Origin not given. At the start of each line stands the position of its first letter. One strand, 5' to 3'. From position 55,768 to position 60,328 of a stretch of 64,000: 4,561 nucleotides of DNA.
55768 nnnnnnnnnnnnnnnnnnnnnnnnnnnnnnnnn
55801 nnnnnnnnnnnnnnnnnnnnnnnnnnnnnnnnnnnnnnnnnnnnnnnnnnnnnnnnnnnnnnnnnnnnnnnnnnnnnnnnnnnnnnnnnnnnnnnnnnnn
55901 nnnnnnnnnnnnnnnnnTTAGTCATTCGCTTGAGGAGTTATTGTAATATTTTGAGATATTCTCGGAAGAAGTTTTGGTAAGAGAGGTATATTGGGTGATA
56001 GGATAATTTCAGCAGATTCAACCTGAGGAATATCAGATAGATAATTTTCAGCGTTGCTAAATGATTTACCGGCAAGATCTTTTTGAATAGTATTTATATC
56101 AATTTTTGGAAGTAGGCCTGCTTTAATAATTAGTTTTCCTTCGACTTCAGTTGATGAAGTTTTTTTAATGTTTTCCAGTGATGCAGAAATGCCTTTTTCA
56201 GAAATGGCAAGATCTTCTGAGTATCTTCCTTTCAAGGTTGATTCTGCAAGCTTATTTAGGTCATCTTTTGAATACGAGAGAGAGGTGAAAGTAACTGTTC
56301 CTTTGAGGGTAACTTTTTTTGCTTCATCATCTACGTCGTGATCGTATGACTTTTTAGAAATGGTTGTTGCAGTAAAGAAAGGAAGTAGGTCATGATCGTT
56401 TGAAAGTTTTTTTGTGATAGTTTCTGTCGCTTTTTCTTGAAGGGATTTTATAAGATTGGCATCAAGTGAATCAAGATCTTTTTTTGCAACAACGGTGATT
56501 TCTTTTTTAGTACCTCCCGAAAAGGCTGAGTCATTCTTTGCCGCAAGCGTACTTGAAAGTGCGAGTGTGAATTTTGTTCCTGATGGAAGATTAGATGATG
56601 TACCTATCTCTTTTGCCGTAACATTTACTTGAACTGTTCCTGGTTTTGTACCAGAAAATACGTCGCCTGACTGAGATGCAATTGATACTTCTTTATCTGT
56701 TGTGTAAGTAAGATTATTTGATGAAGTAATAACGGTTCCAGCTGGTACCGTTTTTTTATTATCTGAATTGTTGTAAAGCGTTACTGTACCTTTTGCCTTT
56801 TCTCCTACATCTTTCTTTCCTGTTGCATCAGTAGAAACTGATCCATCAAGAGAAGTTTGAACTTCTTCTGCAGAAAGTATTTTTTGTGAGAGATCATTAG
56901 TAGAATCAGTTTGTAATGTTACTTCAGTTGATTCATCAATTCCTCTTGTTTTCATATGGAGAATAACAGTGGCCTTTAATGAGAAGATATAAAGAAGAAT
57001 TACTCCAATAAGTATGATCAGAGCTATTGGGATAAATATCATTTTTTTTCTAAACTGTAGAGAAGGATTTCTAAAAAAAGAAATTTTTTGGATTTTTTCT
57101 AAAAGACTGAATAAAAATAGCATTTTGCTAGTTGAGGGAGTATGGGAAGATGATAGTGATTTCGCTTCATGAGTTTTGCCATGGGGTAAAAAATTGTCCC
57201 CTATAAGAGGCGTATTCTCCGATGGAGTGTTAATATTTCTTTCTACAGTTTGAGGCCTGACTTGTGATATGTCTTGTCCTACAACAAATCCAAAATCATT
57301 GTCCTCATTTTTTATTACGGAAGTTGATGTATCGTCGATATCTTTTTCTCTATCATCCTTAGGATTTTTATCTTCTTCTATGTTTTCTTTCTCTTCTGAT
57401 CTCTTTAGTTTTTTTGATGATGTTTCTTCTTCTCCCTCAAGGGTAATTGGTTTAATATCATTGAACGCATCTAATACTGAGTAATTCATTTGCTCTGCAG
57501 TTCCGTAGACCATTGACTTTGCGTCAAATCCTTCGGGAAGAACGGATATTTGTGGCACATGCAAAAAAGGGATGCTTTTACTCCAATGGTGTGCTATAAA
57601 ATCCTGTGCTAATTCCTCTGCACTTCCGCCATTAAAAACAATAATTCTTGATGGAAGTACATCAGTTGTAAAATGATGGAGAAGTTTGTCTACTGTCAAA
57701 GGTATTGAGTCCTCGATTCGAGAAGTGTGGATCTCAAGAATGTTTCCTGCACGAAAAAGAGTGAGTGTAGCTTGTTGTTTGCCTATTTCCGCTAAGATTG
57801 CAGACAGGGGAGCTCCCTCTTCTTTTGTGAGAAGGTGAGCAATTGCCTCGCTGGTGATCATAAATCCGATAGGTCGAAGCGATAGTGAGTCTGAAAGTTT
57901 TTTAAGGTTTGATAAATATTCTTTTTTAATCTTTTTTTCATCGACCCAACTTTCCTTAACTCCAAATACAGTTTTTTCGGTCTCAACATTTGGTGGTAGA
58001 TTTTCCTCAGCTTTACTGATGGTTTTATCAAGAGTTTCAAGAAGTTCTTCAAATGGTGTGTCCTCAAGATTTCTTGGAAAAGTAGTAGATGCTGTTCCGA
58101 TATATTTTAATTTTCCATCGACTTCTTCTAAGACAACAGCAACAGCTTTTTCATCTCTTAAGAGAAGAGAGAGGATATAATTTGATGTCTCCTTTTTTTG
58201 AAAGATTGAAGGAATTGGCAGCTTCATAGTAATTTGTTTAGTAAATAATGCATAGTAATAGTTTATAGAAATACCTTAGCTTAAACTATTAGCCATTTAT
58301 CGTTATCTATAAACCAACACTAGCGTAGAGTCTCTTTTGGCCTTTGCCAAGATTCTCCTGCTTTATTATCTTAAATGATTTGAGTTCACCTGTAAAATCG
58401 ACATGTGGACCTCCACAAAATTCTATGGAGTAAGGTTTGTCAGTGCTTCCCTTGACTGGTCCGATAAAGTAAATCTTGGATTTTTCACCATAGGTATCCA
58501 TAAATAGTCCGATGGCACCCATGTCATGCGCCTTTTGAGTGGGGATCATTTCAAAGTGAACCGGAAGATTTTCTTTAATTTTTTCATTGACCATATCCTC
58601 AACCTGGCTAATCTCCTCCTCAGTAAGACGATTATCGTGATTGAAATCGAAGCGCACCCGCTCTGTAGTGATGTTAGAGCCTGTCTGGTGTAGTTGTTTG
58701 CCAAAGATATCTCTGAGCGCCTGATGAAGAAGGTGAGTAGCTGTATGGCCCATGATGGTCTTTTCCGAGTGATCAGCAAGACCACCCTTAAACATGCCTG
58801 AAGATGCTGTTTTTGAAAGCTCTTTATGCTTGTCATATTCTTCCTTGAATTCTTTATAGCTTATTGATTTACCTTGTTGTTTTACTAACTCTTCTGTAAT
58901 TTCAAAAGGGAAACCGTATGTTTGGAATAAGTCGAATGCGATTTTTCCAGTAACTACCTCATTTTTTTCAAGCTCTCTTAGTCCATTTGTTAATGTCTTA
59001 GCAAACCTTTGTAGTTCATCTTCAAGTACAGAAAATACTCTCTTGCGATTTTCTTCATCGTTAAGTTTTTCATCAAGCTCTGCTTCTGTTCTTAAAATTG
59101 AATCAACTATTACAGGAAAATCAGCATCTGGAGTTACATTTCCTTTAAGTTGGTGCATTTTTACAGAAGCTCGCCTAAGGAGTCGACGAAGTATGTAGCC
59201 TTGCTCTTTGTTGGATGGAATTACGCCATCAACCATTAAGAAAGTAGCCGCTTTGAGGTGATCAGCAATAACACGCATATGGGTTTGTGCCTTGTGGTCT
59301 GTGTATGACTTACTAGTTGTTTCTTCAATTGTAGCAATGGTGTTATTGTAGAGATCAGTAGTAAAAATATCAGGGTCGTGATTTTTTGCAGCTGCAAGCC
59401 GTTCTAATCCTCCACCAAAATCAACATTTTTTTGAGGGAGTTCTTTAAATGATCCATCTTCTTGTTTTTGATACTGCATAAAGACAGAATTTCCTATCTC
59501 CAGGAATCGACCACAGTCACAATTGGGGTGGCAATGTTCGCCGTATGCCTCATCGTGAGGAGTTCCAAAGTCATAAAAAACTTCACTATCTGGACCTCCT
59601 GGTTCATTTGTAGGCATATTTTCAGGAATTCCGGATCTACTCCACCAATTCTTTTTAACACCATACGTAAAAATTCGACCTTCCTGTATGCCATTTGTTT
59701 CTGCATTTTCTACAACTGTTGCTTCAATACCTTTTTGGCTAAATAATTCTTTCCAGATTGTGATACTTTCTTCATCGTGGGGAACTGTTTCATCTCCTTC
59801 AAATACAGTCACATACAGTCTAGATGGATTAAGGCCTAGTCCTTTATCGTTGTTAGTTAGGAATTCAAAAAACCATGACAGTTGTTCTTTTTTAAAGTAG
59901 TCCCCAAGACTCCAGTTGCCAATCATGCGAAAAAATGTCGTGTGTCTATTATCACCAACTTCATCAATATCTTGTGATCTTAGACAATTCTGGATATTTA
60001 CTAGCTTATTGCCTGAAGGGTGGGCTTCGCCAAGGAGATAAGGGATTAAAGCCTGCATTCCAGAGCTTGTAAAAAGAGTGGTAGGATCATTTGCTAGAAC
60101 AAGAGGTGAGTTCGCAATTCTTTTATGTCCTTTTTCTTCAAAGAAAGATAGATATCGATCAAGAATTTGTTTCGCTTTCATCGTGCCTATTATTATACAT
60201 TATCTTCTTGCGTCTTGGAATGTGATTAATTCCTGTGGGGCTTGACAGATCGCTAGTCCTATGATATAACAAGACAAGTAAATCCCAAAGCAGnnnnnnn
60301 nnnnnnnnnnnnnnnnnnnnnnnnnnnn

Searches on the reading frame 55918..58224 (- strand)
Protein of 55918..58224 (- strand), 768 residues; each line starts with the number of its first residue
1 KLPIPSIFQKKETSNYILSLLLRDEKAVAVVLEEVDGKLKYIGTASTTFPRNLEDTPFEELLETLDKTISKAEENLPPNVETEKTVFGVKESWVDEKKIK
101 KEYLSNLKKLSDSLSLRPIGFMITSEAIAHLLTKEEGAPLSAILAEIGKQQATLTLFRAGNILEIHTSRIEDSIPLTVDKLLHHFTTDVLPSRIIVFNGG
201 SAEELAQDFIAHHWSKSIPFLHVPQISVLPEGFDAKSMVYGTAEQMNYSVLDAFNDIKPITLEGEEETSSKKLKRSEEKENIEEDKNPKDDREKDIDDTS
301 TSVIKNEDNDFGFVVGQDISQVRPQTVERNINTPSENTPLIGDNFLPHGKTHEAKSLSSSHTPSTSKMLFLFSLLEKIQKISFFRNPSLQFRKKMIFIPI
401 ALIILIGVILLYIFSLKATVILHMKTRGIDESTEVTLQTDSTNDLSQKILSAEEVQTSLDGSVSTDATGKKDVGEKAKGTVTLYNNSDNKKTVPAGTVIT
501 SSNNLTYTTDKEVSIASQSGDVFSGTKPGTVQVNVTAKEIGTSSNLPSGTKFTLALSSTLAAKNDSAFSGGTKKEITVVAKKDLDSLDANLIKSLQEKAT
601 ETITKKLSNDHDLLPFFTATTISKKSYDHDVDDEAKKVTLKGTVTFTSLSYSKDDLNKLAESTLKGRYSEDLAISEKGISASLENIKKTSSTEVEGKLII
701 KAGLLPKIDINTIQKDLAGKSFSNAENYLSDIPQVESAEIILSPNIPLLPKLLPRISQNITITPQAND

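Call 10: search_protein_families(library=pfam, proteins=[window:55918-58224:-], max_evalue=0.0001)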
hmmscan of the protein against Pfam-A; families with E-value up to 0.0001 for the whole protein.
window:55918-58224:- (768 aa): 1 family
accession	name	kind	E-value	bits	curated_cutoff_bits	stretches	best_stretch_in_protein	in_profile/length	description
PF04865.19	Baseplate_J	-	3.5e-09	36.8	21.1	1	474-575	20-113/255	Baseplate J-like protein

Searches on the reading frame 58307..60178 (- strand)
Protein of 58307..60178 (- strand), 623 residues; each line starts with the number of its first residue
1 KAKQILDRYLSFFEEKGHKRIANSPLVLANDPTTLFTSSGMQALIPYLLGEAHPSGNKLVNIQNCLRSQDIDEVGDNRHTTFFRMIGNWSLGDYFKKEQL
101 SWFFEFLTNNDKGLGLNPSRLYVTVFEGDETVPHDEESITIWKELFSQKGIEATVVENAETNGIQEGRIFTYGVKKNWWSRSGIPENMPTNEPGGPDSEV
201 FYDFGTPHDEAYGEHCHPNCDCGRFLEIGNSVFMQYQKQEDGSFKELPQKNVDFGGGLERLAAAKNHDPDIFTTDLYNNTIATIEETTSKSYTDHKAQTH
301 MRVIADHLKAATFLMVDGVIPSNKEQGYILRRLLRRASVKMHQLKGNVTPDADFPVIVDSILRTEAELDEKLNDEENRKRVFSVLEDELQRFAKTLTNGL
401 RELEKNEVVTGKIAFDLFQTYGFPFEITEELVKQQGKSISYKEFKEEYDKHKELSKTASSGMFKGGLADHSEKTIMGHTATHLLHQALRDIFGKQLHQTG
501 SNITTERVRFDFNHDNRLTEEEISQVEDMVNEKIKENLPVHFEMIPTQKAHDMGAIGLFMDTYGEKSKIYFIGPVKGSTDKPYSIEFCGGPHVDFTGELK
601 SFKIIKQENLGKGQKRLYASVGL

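Call 10: search_protein_families(library=pfam, proteins=[window:58307-60178:-], max_evalue=0.0001)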
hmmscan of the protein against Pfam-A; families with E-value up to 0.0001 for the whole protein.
window:58307-60178:- (623 aa): 2 families
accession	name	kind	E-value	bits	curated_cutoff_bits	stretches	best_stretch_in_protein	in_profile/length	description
PF01411.24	tRNA-synt_2c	-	1.8e-106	357.3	30.3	1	5-462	2-435/552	tRNA synthetases class II (A)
PF07973.19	tRNA_SAD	-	6.9e-12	45.6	24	1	569-618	3-44/44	Threonyl and Alanyl tRNA synthetase second additional domain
